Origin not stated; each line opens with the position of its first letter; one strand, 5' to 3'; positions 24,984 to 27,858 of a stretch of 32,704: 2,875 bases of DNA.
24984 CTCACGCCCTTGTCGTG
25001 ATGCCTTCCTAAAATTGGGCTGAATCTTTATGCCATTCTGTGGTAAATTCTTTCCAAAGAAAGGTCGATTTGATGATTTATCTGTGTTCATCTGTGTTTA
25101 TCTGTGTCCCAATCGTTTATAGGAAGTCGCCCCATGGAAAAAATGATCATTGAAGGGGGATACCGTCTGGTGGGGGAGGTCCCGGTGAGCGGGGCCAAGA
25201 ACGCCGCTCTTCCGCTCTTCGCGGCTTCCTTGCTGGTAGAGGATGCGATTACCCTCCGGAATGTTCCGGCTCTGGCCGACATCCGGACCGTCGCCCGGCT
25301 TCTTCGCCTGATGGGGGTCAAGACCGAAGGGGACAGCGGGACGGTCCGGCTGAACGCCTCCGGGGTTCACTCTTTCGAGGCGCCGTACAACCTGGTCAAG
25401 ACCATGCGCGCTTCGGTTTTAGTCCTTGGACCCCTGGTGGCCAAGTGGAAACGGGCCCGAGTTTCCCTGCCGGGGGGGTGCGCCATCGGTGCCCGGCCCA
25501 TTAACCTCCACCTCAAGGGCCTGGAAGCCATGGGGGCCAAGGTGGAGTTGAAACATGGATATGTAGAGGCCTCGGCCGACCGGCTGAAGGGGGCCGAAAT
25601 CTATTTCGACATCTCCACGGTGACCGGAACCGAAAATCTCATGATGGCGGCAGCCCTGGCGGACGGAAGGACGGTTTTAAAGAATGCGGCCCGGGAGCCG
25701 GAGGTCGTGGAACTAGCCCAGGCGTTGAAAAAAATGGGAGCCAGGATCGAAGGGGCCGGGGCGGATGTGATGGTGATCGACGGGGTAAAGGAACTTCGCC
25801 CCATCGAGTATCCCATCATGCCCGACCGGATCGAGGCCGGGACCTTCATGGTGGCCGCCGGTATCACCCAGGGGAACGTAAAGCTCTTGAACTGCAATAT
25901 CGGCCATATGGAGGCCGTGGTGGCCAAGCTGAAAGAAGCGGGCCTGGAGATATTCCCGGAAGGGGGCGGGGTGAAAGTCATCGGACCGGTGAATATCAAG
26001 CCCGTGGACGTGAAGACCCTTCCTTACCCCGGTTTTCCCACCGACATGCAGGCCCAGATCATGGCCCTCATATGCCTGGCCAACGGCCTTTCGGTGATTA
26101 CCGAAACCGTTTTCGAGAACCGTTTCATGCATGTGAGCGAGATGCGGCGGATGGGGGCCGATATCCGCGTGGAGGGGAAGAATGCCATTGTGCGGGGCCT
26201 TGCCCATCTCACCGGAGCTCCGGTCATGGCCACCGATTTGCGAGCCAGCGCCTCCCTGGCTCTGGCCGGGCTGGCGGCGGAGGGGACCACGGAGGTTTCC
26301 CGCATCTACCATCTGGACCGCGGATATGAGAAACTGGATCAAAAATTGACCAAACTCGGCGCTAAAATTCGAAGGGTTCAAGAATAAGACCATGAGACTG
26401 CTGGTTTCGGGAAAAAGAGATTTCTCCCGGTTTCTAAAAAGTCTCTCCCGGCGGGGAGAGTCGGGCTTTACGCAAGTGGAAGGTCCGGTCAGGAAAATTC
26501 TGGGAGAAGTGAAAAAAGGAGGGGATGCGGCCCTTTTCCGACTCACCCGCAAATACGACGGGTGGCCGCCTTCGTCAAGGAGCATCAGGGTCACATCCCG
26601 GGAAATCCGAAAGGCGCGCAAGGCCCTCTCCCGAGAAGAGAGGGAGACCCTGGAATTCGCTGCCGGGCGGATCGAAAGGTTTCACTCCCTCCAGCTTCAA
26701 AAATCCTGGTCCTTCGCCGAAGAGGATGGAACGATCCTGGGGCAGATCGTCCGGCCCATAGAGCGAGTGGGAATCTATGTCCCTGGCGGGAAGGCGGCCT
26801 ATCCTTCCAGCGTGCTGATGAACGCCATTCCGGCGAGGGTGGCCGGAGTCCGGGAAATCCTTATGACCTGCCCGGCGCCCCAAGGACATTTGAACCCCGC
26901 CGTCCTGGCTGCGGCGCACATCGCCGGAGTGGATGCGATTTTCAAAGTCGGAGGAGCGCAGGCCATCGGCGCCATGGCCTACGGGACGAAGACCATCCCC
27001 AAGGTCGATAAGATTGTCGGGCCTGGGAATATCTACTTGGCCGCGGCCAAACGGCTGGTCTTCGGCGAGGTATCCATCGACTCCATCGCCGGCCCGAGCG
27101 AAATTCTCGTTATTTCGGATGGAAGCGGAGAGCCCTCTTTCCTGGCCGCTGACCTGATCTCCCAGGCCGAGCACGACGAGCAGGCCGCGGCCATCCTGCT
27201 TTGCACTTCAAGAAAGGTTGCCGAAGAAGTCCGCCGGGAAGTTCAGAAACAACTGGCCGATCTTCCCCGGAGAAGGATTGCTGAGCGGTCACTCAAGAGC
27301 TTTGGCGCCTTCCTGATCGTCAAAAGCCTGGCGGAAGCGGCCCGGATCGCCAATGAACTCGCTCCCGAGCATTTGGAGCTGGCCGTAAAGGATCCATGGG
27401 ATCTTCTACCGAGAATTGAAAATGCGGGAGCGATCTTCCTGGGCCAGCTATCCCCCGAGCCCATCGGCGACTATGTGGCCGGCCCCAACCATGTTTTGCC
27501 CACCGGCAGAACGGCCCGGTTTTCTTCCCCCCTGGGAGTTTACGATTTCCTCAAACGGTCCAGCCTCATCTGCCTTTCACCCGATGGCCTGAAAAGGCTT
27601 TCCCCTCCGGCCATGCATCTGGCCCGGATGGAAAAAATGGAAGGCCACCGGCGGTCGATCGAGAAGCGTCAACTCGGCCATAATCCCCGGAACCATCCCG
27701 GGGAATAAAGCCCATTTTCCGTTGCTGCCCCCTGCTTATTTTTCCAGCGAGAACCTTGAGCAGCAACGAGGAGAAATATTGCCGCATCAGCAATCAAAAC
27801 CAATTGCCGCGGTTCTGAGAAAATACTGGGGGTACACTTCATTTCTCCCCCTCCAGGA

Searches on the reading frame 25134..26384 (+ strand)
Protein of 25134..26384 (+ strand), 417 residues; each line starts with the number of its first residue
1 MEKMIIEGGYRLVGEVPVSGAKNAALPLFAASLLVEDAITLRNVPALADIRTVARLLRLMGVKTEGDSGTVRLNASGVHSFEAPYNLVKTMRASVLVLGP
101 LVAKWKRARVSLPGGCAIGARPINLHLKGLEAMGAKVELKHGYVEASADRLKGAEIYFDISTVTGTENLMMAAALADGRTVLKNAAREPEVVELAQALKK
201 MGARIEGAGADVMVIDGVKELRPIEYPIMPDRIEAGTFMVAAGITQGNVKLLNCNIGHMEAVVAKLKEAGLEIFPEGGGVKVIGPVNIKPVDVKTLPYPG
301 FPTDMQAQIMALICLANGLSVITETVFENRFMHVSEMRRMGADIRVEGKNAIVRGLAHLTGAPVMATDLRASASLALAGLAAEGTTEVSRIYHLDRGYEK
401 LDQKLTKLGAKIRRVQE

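Call 97: search_protein_families(library=pfam, proteins=[window:25134-26384:+], max_evalue=0.00001)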
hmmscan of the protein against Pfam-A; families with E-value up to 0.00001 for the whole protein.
window:25134-26384:+ (417 aa): 1 family
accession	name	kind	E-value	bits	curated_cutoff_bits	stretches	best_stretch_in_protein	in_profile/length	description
PF00275.25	EPSP_synthase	-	1.2e-111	373.8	22.8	1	7-405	2-417/417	EPSP synthase (3-phosphoshikimate 1-carboxyvinyltransferase)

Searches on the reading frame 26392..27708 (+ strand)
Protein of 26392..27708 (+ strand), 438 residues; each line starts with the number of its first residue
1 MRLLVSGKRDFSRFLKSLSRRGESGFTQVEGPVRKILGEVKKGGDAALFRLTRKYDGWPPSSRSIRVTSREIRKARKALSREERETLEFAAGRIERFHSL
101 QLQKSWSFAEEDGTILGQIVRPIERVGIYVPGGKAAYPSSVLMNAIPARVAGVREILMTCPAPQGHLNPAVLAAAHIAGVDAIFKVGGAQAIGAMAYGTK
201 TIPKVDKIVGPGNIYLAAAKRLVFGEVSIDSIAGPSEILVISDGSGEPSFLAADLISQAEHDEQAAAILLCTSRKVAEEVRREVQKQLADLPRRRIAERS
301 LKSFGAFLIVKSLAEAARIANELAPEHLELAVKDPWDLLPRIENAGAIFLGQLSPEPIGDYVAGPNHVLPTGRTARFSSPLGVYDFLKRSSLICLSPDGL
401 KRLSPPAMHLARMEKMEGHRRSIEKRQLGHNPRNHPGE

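Call 24: find_encoding_contigs(protein=window:26392-27708:+, flank=8000, max_places=6)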
Protein window:26392-27708:+ (438 aa): no gene with exactly this product is on record in the collection.
